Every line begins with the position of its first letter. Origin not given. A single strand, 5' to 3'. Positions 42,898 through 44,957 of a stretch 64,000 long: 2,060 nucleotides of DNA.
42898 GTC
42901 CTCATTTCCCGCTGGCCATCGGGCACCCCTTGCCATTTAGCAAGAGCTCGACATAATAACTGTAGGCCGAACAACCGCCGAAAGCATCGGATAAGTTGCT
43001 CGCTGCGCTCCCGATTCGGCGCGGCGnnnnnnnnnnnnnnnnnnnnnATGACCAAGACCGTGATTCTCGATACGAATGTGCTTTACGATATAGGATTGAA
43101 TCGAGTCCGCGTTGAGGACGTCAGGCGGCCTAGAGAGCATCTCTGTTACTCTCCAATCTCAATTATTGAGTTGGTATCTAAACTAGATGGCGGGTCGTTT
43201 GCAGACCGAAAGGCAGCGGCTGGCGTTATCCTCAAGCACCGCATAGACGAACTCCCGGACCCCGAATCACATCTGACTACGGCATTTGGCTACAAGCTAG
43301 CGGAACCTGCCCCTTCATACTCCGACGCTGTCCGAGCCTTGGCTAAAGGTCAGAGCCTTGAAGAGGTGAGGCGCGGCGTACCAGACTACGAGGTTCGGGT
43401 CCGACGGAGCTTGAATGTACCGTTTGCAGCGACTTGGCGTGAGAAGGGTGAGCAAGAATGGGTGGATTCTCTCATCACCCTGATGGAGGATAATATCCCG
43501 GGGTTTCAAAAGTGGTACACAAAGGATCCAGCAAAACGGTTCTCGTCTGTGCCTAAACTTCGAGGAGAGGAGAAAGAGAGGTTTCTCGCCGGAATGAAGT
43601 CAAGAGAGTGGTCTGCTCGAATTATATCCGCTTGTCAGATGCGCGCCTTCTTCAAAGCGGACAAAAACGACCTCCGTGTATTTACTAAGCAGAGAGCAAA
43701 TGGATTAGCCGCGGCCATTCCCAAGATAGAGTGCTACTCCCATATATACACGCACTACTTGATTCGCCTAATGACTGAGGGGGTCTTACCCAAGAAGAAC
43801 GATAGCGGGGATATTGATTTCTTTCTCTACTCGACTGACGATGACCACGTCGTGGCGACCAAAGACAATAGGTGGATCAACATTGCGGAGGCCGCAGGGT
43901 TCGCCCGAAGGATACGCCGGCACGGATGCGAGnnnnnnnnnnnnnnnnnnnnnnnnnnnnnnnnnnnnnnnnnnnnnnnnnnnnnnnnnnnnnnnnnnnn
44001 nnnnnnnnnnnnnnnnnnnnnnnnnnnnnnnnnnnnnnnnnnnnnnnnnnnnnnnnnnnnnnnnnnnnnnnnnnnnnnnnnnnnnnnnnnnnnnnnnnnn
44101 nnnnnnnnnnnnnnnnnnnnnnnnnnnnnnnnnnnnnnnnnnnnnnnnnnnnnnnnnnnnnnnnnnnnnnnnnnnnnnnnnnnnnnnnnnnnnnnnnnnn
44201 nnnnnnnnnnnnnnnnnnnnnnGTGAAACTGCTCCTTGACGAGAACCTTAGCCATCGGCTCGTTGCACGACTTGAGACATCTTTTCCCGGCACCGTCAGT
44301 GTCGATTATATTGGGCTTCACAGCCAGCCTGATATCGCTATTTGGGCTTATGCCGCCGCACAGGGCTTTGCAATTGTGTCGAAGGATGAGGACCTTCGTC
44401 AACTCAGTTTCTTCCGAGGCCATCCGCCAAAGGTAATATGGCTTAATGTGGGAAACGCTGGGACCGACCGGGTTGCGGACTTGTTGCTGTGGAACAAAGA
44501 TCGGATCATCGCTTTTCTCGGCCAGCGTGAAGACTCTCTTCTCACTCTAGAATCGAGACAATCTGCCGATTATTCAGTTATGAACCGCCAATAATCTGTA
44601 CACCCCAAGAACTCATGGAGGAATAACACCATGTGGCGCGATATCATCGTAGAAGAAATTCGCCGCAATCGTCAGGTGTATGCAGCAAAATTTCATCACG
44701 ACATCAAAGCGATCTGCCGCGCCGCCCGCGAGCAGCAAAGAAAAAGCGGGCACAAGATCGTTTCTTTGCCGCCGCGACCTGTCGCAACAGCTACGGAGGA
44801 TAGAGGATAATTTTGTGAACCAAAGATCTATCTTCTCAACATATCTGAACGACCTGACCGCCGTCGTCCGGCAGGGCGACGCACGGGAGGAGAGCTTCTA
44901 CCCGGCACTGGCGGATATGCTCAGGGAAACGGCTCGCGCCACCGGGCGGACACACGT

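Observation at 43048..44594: DUF433-DUF5615 toxin-antitoxin-like pair in which the DUF433 partner has acquired a roughly 320-aa PIN-like domain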

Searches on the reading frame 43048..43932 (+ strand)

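Call 28: search_protein_families(library=pfam, alignment_id=A2, max_evalue=1)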
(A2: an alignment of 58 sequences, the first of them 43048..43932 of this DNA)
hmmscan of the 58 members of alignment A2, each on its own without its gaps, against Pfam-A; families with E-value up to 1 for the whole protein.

A. member 1, window:43048-43932:+ (295 aa): 1 family
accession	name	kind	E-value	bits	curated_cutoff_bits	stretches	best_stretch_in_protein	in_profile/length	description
PF01850.27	PIN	-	0.0049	17.9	23.6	1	5-83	1-84/120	PIN domain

B. families by the number of members that match (of 58 scanned): 30 families (the first 25 are shown)
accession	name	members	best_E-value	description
PF01850.27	PIN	21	1.1e-06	PIN domain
PF16289.11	PIN_12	2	0.012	PIN domain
PF13470.12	PIN_3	1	0.0013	PIN domain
PF09290.16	AcetDehyd-dimer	1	0.0092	Prokaryotic acetaldehyde dehydrogenase, dimerisation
PF11846.14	Wzy_C_2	1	0.01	Virulence factor membrane-bound polymerase, C-terminal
PF09226.17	Endonuc-HincII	1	0.011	Restriction endonuclease HincII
PF11154.13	DUF2934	1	0.015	Protein of unknown function (DUF2934)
PF07939.16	DUF1685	1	0.016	Protein of unknown function (DUF1685)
PF15884.10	QIL1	1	0.022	MICOS complex subunit MIC13, QIL1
PF07864.16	DUF1651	1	0.042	Protein of unknown function (DUF1651)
PF04223.18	CitF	1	0.048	Citrate lyase, alpha subunit (CitF)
PF10524.14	NfI_DNAbd_pre-N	1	0.048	Nuclear factor I protein pre-N-terminus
PF17939.6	TetR_C_30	1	0.063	Tetracyclin repressor-like, C-terminal domain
PF18181.6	SLATT_1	1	0.071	SMODS and SLOG-associating 2TM effector domain 1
PF02290.20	SRP14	1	0.077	Signal recognition particle 14kD protein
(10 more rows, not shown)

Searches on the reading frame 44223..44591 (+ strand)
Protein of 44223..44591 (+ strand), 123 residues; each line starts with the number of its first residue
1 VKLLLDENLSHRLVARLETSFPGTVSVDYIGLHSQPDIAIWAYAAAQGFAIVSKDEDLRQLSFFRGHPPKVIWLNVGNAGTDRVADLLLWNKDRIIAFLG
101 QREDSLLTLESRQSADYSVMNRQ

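Call 3: search_protein_families(library=pfam, proteins=[window:44223-44591:+], max_evalue=1)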
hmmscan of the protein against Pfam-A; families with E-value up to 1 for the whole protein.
window:44223-44591:+ (123 aa): 4 families
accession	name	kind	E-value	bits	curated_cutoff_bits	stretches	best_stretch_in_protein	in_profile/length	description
PF18480.7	DUF5615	-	8.4e-27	93.7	23.8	1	1-99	1-99/110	Domain of unknown function (DUF5615)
PF18478.7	PIN_10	-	0.00012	22.5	26.2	1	1-60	1-64/84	PIN like domain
PF13734.11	Inhibitor_I69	-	0.05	14.5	25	1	32-59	40-67/98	Spi protease inhibitor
PF18269.6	T3SS_ATPase_C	-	0.18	12.1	22.7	1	79-111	33-65/72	T3SS EscN ATPase C-terminal domain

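Call 4: search_protein_families(library=ncbifam, proteins=[window:44223-44591:+], max_evalue=1)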
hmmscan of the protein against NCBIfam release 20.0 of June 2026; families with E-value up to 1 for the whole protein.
window:44223-44591:+ (123 aa): 0 families

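Call 5: search_protein_families(library=padloc, proteins=[window:44223-44591:+], max_evalue=1)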
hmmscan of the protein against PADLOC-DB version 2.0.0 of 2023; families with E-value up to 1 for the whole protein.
window:44223-44591:+ (123 aa): 0 families

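Call 66: search_protein_families(library=phrogs, proteins=[window:44223-44591:+], max_evalue=0.1)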
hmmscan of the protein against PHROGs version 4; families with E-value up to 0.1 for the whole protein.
window:44223-44591:+ (123 aa): 0 families

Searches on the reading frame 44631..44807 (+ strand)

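Call 3: search_protein_families(library=pfam, proteins=[window:44631-44807:+], max_evalue=1)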
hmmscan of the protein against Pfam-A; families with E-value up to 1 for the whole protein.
window:44631-44807:+ (59 aa): 1 family
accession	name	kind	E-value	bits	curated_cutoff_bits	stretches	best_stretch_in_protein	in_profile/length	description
PF06386.16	GvpL_GvpF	-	0.13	12.7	23.6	1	6-45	164-203/245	Gas vesicle synthesis protein GvpL/GvpF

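Call 4: search_protein_families(library=ncbifam, proteins=[window:44631-44807:+], max_evalue=1)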
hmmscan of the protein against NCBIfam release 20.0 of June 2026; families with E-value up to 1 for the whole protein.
window:44631-44807:+ (59 aa): 0 families

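Call 5: search_protein_families(library=padloc, proteins=[window:44631-44807:+], max_evalue=1)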
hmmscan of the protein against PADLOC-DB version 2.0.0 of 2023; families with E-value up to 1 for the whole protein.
window:44631-44807:+ (59 aa): 0 families

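Call 66: search_protein_families(library=phrogs, proteins=[window:44631-44807:+], max_evalue=0.1)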
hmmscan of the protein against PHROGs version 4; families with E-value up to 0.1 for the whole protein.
window:44631-44807:+ (59 aa): 0 families
